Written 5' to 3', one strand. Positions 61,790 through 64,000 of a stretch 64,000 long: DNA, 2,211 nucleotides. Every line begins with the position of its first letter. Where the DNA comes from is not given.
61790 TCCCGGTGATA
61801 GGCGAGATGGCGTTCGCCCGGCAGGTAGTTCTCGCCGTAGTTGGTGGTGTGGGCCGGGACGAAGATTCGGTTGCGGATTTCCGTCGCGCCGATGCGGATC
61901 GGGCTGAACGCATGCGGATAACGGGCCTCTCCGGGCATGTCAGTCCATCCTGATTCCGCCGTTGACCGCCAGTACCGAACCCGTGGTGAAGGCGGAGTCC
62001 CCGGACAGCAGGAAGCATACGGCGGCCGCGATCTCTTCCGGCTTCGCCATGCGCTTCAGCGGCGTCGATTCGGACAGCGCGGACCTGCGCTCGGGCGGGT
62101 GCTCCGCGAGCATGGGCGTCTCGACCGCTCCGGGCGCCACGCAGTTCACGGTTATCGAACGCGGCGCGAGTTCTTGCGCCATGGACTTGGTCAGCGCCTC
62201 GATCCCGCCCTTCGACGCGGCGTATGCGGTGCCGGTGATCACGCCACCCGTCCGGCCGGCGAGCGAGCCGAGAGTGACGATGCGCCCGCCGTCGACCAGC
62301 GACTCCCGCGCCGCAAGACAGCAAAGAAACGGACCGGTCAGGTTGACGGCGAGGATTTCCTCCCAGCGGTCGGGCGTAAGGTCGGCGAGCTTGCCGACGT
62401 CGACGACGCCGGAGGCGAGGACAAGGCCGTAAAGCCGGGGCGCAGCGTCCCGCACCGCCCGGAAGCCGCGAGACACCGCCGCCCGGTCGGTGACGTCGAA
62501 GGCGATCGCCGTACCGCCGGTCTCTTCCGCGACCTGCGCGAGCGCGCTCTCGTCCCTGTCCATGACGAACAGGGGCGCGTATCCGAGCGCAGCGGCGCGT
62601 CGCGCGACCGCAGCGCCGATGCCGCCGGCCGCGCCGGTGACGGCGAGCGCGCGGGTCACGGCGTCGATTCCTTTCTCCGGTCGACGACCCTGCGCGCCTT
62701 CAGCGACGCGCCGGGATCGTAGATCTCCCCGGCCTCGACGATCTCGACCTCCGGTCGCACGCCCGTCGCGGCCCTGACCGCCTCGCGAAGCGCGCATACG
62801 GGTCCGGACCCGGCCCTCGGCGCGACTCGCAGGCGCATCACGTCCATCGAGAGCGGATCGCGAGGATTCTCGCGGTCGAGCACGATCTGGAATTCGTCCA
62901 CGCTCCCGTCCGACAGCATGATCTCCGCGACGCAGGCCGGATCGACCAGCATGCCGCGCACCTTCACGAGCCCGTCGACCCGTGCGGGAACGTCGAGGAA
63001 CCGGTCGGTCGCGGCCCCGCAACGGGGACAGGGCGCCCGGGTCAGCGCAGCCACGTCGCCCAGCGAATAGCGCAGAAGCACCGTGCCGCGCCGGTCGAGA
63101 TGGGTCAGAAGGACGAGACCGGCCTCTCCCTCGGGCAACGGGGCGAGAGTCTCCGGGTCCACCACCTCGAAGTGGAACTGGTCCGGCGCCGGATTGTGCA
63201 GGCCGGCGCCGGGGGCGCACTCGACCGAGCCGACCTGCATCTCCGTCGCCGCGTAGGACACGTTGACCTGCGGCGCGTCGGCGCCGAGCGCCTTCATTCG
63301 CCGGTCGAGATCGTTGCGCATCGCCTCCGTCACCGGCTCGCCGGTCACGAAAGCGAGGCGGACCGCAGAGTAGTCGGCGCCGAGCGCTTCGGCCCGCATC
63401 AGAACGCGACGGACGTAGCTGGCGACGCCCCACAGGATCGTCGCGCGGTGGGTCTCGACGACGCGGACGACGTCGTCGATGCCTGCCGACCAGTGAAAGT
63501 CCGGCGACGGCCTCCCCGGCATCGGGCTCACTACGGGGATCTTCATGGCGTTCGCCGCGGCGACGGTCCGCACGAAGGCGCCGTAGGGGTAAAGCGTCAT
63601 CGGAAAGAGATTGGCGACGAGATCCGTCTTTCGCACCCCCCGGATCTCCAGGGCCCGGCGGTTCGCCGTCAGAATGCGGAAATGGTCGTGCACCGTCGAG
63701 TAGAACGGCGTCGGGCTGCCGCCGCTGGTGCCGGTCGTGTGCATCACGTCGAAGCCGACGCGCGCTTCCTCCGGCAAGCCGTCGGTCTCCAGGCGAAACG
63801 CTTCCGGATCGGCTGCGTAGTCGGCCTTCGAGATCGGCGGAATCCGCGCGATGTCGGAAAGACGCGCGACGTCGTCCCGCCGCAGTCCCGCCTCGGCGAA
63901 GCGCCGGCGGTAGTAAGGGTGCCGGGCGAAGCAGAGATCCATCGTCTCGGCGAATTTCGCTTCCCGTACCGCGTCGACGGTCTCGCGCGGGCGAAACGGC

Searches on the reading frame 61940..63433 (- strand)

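Call 42: search_protein_families(library=pfam, proteins=[window:61940-63433:-], max_evalue=0.0001)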
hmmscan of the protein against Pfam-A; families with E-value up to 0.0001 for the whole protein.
window:61940-63433:- (497 aa): 3 families
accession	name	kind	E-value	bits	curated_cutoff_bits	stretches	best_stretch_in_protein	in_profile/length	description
PF13561.12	adh_short_C2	-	6.1e-56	190.1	27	1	267-494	1-235/236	Enoyl-(Acyl carrier protein) reductase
PF00106.31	adh_short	-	1.3e-44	152.4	26.6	1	264-446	4-191/195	short chain dehydrogenase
PF08659.16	KR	-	1e-11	45.5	22.6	1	265-421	5-166/180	KR domain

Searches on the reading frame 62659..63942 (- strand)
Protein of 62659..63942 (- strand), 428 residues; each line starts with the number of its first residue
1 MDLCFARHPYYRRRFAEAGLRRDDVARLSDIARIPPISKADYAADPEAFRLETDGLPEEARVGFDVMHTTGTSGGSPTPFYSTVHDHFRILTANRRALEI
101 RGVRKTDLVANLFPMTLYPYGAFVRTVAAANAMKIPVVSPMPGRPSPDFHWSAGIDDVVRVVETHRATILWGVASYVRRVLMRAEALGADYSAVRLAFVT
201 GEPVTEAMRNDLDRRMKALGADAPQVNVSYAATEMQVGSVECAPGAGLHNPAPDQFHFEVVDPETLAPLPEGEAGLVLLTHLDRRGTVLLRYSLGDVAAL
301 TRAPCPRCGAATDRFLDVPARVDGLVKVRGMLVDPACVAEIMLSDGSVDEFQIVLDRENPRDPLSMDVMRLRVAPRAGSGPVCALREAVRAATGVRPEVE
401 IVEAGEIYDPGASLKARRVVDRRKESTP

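Call 42: search_protein_families(library=pfam, proteins=[window:62659-63942:-], max_evalue=0.0001)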
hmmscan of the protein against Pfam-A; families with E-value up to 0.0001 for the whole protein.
window:62659-63942:- (428 aa): 2 families
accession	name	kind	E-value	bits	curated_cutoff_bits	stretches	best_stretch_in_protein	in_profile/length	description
PF00501.34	AMP-binding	-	1.9e-08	34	29.9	1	157-278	247-373/384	AMP-binding enzyme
PF14535.12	AMP-binding_C_2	-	3.2e-06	27.8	25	1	332-423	3-96/96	AMP-binding enzyme C-terminal domain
